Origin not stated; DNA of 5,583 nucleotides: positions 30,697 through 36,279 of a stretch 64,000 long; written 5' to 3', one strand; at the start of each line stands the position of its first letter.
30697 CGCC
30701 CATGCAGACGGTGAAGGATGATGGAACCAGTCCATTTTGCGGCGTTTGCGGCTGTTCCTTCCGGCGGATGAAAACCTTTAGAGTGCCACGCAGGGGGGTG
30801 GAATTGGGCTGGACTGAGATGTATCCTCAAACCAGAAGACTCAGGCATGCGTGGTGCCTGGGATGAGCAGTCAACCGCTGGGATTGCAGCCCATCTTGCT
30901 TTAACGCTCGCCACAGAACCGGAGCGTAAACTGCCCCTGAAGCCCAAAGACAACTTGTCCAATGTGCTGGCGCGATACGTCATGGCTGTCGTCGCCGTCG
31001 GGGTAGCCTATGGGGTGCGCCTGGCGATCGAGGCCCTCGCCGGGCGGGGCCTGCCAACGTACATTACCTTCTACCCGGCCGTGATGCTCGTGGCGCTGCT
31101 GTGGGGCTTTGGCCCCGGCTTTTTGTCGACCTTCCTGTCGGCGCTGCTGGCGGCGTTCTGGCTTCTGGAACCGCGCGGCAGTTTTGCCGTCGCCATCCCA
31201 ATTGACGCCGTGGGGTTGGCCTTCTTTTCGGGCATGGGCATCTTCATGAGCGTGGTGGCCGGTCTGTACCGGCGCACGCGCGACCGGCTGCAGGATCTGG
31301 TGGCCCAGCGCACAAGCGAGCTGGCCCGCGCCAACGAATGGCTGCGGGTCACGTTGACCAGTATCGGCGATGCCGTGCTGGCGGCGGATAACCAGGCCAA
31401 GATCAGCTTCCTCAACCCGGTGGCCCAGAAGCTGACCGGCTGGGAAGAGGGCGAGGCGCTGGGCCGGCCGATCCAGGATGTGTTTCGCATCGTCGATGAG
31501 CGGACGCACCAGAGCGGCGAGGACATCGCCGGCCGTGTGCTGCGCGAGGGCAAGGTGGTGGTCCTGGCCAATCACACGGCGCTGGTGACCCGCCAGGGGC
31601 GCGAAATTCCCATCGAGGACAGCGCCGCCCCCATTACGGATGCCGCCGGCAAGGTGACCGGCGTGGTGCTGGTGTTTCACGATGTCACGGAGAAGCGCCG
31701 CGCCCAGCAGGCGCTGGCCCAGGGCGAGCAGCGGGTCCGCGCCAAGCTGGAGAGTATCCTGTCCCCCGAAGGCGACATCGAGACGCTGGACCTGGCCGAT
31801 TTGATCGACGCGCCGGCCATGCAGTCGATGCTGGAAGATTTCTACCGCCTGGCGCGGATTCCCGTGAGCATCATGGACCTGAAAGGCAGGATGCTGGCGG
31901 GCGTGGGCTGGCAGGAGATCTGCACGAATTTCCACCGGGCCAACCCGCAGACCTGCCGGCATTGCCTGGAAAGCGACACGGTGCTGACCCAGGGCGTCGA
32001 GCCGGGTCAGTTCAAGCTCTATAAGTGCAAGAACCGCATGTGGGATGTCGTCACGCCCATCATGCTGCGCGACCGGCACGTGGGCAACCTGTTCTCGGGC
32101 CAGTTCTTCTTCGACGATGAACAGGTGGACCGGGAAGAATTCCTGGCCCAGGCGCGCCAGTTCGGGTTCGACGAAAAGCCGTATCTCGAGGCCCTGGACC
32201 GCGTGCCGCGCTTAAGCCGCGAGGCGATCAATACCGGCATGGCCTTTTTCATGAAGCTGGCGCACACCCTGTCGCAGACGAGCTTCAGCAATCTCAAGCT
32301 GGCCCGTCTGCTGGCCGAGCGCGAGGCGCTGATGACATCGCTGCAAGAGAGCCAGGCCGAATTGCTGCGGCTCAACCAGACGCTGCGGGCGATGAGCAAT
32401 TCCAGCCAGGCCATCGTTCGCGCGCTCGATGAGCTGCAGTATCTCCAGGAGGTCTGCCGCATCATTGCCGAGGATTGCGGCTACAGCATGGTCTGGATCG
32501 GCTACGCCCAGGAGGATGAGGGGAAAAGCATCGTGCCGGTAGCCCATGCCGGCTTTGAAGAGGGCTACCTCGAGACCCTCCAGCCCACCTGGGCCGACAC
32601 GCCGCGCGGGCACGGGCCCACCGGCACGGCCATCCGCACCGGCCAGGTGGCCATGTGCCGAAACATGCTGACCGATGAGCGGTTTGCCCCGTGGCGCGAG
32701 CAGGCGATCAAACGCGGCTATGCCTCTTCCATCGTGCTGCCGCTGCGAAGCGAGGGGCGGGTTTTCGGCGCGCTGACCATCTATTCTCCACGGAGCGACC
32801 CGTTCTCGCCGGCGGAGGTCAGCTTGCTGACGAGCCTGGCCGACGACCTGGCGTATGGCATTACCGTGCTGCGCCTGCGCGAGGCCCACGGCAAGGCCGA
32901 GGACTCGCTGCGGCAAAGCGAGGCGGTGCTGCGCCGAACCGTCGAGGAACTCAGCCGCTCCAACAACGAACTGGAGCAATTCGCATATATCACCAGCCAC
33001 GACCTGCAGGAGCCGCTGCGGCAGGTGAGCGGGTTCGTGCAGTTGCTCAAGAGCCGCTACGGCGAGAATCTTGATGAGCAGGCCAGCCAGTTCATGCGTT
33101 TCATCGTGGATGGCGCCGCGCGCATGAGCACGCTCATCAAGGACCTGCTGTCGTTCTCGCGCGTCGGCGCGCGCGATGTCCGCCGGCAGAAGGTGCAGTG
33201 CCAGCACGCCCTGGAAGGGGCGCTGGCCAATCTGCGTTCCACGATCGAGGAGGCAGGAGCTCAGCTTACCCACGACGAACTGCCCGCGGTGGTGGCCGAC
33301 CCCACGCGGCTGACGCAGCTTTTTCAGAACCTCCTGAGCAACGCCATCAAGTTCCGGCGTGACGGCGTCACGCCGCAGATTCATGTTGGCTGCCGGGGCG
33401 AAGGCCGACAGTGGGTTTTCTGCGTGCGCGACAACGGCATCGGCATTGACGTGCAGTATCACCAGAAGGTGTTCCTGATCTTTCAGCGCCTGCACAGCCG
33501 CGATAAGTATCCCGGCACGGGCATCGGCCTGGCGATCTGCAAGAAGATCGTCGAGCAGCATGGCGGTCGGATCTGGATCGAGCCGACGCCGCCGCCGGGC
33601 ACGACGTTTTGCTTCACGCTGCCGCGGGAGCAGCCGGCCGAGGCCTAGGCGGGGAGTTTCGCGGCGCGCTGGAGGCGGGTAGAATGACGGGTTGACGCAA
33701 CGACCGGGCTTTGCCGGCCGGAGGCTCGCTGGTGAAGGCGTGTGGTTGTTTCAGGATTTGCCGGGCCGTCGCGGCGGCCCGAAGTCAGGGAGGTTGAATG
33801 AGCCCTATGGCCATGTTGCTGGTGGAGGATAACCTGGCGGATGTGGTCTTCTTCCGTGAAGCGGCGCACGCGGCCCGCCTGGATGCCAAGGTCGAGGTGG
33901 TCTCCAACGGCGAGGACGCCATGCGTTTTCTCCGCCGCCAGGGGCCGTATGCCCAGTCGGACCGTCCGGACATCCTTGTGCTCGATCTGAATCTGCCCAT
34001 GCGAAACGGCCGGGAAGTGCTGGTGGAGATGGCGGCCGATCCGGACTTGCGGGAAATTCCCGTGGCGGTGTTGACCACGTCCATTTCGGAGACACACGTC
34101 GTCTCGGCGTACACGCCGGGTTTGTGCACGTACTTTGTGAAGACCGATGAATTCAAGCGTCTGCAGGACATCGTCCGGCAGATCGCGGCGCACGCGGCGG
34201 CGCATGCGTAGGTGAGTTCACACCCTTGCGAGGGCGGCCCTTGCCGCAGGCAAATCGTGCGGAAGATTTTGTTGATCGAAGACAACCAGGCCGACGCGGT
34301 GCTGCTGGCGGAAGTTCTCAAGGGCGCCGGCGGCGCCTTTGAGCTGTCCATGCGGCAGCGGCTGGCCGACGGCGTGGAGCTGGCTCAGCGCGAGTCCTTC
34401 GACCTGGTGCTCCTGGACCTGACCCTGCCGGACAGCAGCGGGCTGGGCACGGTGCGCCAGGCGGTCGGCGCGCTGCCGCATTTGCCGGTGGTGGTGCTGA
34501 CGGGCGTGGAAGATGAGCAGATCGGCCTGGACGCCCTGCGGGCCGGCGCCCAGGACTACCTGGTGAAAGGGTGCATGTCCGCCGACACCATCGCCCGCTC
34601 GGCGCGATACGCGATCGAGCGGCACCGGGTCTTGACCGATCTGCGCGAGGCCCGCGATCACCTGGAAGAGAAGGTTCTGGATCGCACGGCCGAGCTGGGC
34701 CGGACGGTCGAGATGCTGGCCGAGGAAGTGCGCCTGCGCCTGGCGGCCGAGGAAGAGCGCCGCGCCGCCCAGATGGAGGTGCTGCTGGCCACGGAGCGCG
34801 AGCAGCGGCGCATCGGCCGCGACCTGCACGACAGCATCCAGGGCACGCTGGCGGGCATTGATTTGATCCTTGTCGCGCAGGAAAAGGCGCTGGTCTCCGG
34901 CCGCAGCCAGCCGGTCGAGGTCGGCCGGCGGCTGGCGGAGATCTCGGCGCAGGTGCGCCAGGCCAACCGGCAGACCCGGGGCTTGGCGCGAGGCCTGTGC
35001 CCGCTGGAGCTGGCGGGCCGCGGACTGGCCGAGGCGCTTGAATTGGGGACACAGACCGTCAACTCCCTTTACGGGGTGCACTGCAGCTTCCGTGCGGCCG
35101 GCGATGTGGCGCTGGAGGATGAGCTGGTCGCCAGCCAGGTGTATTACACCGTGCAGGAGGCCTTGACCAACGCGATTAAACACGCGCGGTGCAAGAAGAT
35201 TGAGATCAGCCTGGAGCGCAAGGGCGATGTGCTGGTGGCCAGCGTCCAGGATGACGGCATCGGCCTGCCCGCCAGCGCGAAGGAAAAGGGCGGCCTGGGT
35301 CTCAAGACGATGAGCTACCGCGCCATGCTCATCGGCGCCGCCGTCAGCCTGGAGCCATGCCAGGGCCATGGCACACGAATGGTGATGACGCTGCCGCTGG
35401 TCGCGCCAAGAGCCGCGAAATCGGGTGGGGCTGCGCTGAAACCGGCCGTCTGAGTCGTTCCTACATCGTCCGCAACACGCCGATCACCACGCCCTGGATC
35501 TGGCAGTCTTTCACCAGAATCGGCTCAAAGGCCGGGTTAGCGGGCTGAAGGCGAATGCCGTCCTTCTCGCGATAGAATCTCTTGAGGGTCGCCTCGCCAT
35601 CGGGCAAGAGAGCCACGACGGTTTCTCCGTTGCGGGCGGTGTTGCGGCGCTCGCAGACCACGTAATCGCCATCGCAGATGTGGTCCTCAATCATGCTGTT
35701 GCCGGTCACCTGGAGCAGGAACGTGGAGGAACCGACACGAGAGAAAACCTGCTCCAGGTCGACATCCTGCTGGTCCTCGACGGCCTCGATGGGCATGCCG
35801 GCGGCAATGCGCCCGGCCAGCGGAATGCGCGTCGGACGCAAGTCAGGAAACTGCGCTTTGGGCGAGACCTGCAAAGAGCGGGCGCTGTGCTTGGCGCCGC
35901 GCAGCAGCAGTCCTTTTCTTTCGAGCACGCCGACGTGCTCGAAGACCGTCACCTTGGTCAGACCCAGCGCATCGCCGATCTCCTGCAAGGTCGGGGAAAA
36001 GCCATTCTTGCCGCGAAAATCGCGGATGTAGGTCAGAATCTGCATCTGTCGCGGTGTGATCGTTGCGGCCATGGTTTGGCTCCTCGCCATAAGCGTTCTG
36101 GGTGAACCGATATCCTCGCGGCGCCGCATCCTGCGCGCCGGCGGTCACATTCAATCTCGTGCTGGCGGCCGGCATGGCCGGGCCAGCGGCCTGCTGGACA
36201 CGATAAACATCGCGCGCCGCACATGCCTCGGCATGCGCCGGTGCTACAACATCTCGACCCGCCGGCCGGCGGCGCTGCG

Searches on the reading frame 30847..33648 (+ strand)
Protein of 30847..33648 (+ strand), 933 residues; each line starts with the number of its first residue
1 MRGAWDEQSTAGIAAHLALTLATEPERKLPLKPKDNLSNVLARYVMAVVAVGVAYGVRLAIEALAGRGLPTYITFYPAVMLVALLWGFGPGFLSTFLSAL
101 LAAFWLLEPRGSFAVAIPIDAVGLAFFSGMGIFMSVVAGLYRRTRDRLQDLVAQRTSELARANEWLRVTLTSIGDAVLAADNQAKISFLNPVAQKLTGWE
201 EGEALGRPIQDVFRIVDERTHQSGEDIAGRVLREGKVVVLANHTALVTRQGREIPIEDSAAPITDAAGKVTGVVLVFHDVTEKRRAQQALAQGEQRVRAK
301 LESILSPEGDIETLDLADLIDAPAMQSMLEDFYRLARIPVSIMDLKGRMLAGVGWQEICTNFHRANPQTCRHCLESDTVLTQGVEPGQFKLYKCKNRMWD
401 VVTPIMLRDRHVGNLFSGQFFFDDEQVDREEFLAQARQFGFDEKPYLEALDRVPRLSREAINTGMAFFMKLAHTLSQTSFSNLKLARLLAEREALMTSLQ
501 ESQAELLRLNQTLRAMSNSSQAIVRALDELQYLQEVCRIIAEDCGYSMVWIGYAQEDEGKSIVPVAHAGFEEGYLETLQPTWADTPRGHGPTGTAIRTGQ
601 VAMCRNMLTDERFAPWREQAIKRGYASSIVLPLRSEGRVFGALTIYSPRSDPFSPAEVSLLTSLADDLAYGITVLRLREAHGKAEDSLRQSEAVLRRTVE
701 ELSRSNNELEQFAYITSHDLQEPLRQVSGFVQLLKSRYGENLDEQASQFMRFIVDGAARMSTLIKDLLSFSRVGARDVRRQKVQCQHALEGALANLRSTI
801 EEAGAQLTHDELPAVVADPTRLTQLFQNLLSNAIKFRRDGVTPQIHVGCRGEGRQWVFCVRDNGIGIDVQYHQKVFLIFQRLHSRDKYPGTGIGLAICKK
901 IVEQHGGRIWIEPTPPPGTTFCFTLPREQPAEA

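Call 28: search_protein_families(library=pfam, proteins=[window:30847-33648:+], max_evalue=0.00001)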
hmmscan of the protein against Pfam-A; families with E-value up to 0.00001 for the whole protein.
window:30847-33648:+ (933 aa): 10 families
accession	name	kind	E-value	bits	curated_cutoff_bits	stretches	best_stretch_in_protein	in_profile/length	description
PF10114.15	PocR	-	5.9e-49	166.4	23.9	1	318-479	1-161/162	Sensory domain found in PocR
PF02518.31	HATPase_c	-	7.9e-29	100.8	26.4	1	818-928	2-110/111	Histidine kinase-, DNA gyrase B-, and HSP90-like ATPase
PF13185.12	GAF_2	-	2.2e-24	86.7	28.6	1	529-670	4-133/136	GAF domain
PF01590.32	GAF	-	2.3e-22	80.4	22.4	1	531-669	4-130/133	GAF domain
PF00989.32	PAS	-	2.9e-15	56.7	22.6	1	167-280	4-113/113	PAS fold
PF13493.11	DUF4118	-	3.2e-15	56.2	28.4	1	44-147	1-103/107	Domain of unknown function (DUF4118)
PF08448.16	PAS_4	-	7.8e-14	52.3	23.1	1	170-285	1-110/110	PAS fold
PF13426.13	PAS_9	-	1.1e-11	45.3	27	1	177-282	4-103/103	PAS domain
PF00512.31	HisKA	-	2.6e-10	40.6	26.9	1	709-775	2-65/66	His Kinase A (phospho-acceptor) domain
PF13492.12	GAF_3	-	2.2e-07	31.8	27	0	556-672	28-127/129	GAF domain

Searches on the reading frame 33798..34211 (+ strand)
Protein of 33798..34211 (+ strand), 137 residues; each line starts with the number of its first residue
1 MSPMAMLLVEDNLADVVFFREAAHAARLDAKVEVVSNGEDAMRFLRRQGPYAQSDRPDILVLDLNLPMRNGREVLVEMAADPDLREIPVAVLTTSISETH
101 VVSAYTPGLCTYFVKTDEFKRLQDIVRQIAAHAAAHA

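Call 75: search_protein_families(library=pfam, proteins=[window:33798-34211:+], max_evalue=0.000001)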
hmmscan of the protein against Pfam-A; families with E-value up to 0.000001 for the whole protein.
window:33798-34211:+ (137 aa): 1 family
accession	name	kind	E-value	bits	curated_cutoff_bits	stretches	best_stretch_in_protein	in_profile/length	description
PF00072.30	Response_reg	-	1e-11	45.4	30.2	1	7-126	2-110/111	Response regulator receiver domain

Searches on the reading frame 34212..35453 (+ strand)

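Call 75: search_protein_families(library=pfam, proteins=[window:34212-35453:+], max_evalue=0.000001)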
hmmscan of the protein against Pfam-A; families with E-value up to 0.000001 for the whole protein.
window:34212-35453:+ (413 aa): 4 families
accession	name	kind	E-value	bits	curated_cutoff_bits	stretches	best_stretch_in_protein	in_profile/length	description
PF00072.30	Response_reg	-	4.3e-16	59.5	30.2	1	19-125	1-105/111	Response regulator receiver domain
PF02518.31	HATPase_c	-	6.2e-13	49.6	26.4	1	309-396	5-109/111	Histidine kinase-, DNA gyrase B-, and HSP90-like ATPase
PF07730.19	HisKA_3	-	1.4e-08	35.5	24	1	197-265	1-66/68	Histidine kinase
PF13581.12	HATPase_c_2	-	4.4e-07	30.4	27.4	1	303-359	25-97/127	Histidine kinase-like ATPase domain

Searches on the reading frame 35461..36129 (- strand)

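Call 75: search_protein_families(library=pfam, proteins=[window:35461-36129:-], max_evalue=0.000001)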
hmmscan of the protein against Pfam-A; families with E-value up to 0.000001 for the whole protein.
window:35461-36129:- (222 aa): 2 families
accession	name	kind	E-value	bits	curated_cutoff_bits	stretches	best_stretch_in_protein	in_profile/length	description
PF00717.28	Peptidase_S24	-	1.2e-31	109.2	23.3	1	103-216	1-116/116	Peptidase S24-like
PF01726.22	LexA_DNA_bind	-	8.6e-11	41.9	23.7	1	24-77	4-58/65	LexA DNA binding domain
